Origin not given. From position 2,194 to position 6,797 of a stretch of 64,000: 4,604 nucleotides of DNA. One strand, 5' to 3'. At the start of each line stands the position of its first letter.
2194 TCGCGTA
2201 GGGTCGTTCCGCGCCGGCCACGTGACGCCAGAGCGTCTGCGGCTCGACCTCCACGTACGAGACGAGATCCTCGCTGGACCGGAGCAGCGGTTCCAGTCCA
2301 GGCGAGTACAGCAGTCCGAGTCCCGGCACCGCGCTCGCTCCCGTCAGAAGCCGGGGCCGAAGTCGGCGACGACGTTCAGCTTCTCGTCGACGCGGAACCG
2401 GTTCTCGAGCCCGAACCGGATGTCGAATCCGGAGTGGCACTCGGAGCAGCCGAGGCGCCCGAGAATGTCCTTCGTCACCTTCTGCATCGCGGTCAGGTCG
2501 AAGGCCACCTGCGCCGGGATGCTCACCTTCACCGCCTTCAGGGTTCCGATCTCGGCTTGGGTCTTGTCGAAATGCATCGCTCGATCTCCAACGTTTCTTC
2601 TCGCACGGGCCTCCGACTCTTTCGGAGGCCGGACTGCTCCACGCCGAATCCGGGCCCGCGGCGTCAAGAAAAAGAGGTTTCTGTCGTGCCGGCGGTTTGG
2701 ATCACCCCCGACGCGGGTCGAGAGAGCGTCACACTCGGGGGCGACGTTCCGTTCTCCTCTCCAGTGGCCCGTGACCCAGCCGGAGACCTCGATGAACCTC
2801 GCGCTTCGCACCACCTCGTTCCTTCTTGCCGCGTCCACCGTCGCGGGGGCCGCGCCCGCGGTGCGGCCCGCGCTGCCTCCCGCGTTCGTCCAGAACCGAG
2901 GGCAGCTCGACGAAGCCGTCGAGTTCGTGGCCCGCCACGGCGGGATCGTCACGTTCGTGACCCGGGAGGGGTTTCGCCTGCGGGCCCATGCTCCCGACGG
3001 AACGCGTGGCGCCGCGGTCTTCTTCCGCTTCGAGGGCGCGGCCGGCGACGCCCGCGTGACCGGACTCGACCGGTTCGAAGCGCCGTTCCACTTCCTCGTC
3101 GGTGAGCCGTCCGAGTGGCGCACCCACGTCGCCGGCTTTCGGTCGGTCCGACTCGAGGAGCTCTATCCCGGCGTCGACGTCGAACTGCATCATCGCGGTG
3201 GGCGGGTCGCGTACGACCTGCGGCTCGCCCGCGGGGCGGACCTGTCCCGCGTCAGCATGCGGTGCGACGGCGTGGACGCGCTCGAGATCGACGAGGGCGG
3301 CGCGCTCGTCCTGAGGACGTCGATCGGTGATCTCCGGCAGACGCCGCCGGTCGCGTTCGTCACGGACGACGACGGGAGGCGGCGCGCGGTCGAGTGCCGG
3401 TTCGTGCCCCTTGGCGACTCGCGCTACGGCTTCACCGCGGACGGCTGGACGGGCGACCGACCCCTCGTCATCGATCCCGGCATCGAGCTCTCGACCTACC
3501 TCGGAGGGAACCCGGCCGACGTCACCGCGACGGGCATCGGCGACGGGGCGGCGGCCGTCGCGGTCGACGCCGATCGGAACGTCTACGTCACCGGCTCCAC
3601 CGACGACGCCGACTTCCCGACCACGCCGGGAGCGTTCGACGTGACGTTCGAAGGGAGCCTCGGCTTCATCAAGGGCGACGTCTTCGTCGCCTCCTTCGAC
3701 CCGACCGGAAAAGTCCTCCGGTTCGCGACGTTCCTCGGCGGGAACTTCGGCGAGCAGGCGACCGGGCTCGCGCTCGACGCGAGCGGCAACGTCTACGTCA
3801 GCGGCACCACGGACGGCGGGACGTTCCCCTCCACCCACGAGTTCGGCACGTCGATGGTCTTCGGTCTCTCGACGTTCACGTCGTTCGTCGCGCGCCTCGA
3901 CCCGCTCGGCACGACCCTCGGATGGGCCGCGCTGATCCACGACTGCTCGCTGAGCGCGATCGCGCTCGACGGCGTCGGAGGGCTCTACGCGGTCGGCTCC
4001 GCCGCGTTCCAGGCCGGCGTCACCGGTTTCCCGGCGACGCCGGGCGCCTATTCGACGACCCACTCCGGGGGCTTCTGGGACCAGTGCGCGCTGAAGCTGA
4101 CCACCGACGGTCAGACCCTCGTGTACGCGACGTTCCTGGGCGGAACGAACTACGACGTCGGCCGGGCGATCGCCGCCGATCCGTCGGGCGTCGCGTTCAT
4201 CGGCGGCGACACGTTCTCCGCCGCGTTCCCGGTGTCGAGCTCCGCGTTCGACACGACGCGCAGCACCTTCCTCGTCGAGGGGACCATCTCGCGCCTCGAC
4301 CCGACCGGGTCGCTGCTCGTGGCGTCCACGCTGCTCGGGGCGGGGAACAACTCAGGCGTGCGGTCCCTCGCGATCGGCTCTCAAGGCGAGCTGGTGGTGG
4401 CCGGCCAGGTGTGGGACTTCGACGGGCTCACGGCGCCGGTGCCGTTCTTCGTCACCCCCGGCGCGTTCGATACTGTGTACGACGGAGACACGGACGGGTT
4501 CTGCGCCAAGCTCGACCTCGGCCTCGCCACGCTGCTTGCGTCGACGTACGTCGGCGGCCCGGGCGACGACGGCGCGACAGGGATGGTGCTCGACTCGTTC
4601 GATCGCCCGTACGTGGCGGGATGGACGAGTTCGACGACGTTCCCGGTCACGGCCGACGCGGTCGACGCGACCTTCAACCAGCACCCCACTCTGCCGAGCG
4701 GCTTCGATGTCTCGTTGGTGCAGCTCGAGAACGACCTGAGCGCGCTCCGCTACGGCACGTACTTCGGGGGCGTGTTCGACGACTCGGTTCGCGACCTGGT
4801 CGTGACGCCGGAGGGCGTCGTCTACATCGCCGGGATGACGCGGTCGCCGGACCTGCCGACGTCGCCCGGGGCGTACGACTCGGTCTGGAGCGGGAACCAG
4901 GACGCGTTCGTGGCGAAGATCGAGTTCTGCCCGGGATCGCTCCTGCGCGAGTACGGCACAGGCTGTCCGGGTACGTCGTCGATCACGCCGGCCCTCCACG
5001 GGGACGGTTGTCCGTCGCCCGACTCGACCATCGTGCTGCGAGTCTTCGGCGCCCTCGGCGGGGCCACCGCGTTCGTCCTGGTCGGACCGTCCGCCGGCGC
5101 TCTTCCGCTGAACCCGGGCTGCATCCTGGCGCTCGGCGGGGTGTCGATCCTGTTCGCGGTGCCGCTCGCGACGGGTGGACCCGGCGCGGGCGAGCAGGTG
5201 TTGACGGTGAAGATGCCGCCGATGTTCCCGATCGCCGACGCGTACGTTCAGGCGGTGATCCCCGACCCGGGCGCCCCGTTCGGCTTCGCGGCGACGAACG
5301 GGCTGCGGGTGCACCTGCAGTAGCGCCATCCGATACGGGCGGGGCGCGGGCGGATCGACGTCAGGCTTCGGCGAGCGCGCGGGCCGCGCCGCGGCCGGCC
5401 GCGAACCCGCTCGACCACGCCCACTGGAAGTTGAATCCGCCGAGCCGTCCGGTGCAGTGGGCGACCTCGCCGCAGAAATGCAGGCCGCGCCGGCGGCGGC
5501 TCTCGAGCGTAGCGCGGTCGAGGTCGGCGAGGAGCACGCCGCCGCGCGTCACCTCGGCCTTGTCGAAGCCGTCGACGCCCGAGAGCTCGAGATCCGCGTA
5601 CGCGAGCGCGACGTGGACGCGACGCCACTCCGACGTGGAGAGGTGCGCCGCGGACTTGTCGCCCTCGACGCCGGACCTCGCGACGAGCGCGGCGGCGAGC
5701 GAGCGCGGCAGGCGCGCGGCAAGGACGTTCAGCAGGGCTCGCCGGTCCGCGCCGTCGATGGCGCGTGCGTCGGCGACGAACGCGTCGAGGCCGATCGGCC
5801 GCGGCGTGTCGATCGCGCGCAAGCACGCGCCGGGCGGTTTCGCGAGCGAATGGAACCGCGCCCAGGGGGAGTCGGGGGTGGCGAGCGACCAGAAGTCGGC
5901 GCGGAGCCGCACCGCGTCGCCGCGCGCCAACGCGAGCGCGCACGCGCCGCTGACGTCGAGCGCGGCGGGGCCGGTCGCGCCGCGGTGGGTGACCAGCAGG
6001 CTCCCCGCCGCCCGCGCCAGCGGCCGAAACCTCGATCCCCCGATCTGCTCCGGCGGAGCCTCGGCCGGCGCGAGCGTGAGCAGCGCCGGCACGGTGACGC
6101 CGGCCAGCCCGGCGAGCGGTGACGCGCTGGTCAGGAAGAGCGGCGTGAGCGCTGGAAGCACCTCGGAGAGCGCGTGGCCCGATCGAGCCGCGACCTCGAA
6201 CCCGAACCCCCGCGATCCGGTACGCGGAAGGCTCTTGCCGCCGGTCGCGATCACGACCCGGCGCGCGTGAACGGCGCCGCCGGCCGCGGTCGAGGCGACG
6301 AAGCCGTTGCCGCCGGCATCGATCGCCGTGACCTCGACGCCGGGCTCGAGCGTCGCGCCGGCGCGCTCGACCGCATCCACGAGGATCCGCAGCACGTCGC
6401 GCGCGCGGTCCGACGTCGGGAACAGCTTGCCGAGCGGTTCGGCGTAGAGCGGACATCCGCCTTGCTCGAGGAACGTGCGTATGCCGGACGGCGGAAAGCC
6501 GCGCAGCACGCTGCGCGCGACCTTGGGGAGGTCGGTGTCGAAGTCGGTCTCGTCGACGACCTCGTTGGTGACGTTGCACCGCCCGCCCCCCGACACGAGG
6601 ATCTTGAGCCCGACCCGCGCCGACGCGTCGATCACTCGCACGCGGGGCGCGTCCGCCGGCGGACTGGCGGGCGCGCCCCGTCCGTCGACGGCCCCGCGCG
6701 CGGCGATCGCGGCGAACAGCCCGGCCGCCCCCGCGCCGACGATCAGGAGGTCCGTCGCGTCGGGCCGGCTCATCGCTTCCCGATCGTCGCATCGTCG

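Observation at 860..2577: Compact MNIO (DUF692) operon: 77-aa CxxCH-SG peptide plus an MNIO fused to a partner-like domain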

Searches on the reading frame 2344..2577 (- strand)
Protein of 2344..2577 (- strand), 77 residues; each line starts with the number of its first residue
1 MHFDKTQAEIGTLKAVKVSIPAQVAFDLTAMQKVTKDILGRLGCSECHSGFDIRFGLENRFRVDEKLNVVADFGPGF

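Call 5: search_protein_families(library=pfam, proteins=[window:2344-2577:-], max_evalue=1)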
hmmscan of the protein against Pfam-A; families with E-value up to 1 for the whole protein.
window:2344-2577:- (77 aa): 3 families
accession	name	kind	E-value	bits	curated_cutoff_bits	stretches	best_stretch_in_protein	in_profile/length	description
PF07102.17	YbcO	-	0.049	14.1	29.9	1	28-56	37-65/92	Putative nuclease YbcO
PF23137.1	HVO_0758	-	0.078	13.2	27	1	33-49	12-28/55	HVO_0758 mu-protein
PF23324.1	DUF7086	-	0.2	12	27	1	33-62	7-36/134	Domain of unknown function (DUF7086)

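Call 6: search_protein_families(library=ncbifam, proteins=[window:2344-2577:-], max_evalue=1)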
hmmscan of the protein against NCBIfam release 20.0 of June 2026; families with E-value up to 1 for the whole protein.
window:2344-2577:- (77 aa): 2 families
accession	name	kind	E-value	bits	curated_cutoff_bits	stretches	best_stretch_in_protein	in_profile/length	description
NF041912.1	HVO_0758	equivalog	0.058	13.3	70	1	33-49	12-28/55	HVO_0758 family zinc finger protein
NF008514.0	PRK11433.1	equivalog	0.16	11.4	322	1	10-50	160-201/218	aldehyde dehydrogenase iron-sulfur subunit PaoA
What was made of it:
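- Tried and rejected: Weak YbcO, HVO_0758 and PaoA hits (calls 5, 6) were rejected as chance CxxC matches.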

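Call 7: find_homologous_proteins(query=window:2344-2577:-, max_evalue=0.01)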
Query window:2344-2577:- (77 aa): 6 proteins with E <= 0.01 among 7 candidates.
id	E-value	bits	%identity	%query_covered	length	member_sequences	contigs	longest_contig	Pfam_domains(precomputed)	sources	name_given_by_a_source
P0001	3.3e-44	166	100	100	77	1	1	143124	-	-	-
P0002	1.4e-36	141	86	99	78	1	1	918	-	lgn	-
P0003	9.6e-17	79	61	87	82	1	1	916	-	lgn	-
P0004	1.1e-14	72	58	77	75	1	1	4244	-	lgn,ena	-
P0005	7.5e-14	69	59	73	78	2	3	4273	-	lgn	-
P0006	8.2e-12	63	58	69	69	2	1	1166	-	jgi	-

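Call 11: find_encoding_contigs(protein=P0004, flank=5000)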
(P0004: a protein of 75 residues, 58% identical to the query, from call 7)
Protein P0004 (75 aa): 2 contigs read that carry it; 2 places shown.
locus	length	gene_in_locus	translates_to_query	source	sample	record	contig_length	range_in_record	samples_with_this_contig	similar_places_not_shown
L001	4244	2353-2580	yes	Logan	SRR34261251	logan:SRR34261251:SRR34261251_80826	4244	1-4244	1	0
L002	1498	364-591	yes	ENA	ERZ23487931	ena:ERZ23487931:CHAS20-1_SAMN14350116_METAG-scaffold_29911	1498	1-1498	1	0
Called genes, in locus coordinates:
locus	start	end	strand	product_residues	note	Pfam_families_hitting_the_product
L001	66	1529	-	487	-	PF04055:Radical_SAM, PF13353:Fer4_12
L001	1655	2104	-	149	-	-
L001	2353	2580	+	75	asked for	-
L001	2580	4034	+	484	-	PF05114:MbnB_TglH_ChrH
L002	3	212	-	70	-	?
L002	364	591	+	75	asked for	-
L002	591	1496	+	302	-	?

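Call 12: find_encoding_contigs(protein=P0005, flank=5000)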
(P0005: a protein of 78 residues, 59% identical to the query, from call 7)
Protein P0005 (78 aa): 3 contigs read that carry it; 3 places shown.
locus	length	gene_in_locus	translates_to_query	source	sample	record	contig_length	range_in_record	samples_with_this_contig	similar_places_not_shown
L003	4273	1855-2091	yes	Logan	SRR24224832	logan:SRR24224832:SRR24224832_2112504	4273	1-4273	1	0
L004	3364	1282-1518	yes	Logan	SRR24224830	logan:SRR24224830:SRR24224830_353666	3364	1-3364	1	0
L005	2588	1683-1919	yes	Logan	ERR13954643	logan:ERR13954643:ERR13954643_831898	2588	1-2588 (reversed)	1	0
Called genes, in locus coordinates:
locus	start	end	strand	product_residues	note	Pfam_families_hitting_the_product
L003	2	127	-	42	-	?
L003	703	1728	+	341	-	PF10017:Methyltransf_33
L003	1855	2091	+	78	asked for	-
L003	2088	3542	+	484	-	PF05114:MbnB_TglH_ChrH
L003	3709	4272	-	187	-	?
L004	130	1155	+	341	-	PF10017:Methyltransf_33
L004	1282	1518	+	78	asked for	-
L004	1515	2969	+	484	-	PF05114:MbnB_TglH_ChrH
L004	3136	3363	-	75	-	?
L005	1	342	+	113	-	?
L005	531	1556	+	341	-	PF10017:Methyltransf_33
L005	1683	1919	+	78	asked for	-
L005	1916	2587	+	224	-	?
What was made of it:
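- One low-GC relative has a radical SAM gene nearby, and others have an EgtD-like methyltransferase nearby (calls 11, 12).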

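Call 14: find_encoding_contigs(protein=P0006, flank=5000)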
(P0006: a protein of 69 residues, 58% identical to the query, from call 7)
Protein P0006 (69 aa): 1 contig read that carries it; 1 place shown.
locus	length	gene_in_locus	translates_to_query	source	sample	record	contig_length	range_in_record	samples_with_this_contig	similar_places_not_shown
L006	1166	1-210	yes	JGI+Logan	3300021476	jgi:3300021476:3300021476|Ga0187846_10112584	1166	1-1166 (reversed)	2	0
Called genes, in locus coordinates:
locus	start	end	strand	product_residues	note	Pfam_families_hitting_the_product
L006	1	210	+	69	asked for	?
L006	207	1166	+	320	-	?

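Call 85: search_solved_structures(query=A5, max_evalue=10, show_alignments=2)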
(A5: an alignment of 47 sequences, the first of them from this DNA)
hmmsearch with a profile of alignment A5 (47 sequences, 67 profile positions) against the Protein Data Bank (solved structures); distinct sequences matched with E-value up to 10: 3.
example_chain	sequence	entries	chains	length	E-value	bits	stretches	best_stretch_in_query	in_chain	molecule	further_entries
4bmf_A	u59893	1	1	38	0.07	16.3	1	31-47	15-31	ENDOGLUCANASE EG-1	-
7e42_A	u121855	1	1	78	0.94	12.7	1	6-33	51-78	Acyl carrier protein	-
1nml_A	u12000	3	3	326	1.6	11.9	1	33-43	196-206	di-haem cytochrome c peroxidase | Cytochrome c peroxidase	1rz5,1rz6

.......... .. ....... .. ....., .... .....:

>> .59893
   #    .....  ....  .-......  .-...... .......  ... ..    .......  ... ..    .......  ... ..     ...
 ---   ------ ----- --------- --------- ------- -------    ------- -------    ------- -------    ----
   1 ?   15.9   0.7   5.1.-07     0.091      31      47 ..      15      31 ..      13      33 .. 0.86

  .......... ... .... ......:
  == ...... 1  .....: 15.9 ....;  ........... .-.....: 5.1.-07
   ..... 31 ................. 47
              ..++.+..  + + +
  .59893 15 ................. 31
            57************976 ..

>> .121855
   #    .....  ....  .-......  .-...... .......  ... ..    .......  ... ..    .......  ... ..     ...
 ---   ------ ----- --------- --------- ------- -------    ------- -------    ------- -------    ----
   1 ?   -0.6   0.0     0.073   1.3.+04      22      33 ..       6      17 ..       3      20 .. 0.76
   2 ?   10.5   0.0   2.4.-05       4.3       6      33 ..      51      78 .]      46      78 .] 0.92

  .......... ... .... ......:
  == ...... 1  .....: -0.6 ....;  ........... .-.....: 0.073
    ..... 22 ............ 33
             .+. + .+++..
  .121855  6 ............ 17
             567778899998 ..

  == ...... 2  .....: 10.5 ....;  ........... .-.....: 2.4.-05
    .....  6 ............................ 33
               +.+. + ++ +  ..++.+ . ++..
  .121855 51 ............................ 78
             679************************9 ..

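Call 86: search_protein_families(library=ncbifam, alignment_id=A5, max_evalue=1)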
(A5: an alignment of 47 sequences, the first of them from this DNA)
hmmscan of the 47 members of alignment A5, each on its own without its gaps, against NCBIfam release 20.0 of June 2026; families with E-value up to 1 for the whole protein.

A. member 1, seq(77 aa): 2 families
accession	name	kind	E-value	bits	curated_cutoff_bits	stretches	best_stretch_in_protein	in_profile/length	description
NF041912.1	HVO_0758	equivalog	0.058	13.3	70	1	33-49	12-28/55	HVO_0758 family zinc finger protein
NF008514.0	PRK11433.1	equivalog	0.16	11.4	322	1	10-50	160-201/218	aldehyde dehydrogenase iron-sulfur subunit PaoA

B. families by the number of members that match (of 47 scanned): 13 families
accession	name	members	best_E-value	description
NF041558.1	NosP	2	0.019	nitric oxide-sensing protein NosP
NF050034.1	RoxB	1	0.03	rubber dioxygenase RoxB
NF041912.1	HVO_0758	1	0.058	HVO_0758 family zinc finger protein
NF051462.1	RoxC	1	0.087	putative rubber dioxygenase RoxC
NF049991.1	TagKinase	1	0.096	tagatose kinase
NF038169.1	lachnocin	1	0.11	lachnocin family radical SAM-modified peptide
NF002446.0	PRK01611.3-3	1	0.11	arginine--tRNA ligase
NF003681.0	PRK05305.2-1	1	0.12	phosphatidylserine decarboxylase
NF004208.0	PRK05658.1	1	0.12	RNA polymerase sigma factor RpoD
TIGR04142.1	PCisTranLspir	1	0.14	putative peptidyl-prolyl cis-trans isomerase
NF008514.0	PRK11433.1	1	0.16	aldehyde dehydrogenase iron-sulfur subunit PaoA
NF005920.0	PRK07921.1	1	0.17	RNA polymerase sigma factor SigB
NF004565.0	PRK05901.2-3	1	0.21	RNA polymerase sigma factor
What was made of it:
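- On Bufferins / oxazolins: Neither the window protein nor 47 relatives hit any Pfam or NCBIfam precursor family (calls 5, 6, 86).
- Tried and rejected: A profile of the small protein against the PDB, and 47 members against NCBIfam, gave only noise (calls 85, 86).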

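Call 98: find_encoding_contigs(protein=P0002, flank=1000, max_places=2)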
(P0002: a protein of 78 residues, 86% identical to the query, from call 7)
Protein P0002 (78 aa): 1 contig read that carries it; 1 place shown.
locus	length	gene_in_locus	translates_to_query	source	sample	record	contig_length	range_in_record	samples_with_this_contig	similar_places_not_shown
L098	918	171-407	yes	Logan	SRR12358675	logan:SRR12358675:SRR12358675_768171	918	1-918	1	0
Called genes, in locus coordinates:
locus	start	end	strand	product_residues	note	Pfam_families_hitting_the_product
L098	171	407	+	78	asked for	-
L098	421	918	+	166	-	?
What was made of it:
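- Contigs found by starting from the small protein carry the roughly 484-aa fusion directly downstream wherever the contig extends far enough (calls 11, 12, 14, 98).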

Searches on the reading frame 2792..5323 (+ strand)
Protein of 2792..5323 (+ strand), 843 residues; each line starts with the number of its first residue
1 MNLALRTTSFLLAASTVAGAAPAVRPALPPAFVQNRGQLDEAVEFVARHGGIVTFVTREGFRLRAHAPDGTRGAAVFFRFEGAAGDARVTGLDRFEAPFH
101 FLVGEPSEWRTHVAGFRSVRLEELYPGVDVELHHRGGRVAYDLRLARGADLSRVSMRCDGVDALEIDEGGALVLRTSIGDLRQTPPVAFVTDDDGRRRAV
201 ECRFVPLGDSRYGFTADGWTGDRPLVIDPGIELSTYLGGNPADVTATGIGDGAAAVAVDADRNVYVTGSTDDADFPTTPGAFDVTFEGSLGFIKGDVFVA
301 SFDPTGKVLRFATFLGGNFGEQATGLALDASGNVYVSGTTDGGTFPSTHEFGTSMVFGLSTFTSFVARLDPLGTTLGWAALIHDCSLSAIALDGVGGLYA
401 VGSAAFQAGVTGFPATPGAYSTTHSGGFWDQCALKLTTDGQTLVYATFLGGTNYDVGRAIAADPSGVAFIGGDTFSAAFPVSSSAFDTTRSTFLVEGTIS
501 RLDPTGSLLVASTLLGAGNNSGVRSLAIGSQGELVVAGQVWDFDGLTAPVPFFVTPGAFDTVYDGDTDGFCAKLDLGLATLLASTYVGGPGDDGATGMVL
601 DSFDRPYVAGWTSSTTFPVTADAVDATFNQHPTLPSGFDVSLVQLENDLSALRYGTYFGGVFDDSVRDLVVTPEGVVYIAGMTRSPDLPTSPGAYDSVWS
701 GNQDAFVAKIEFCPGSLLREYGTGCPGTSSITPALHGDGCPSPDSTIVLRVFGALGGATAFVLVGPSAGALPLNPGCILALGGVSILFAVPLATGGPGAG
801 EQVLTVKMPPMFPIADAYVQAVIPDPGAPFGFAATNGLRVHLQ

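Call 51: search_protein_families(library=pfam, proteins=[window:2792-5323:+], max_evalue=0.001)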
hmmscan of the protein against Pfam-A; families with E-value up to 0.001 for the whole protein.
window:2792-5323:+ (843 aa): 2 families
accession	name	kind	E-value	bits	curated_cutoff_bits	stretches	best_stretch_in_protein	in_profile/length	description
PF25778.1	DUF7948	-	1e-42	147.1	27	1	32-229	1-213/214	Domain of unknown function (DUF7948)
PF06739.17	SBBP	-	7.4e-19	67.9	20.5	1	234-276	3-38/38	Beta-propeller repeat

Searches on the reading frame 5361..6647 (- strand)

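Call 51: search_protein_families(library=pfam, proteins=[window:5361-6647:-], max_evalue=0.001)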
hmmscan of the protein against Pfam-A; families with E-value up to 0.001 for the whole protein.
window:5361-6647:- (428 aa): 3 families
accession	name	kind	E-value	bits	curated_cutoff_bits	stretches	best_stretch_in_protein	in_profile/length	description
PF03486.20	HI0933_like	-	1.8e-56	191.8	50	1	2-419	25-243/244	HI0933-like protein Rossmann domain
PF22780.1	HI0933_like_1st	-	2.1e-10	41.1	27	1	301-366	99-165/165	HI0933-like protein barrel and H2TH domain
PF01266.30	DAO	-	2e-05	24.7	27.9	1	83-140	149-207/353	FAD dependent oxidoreductase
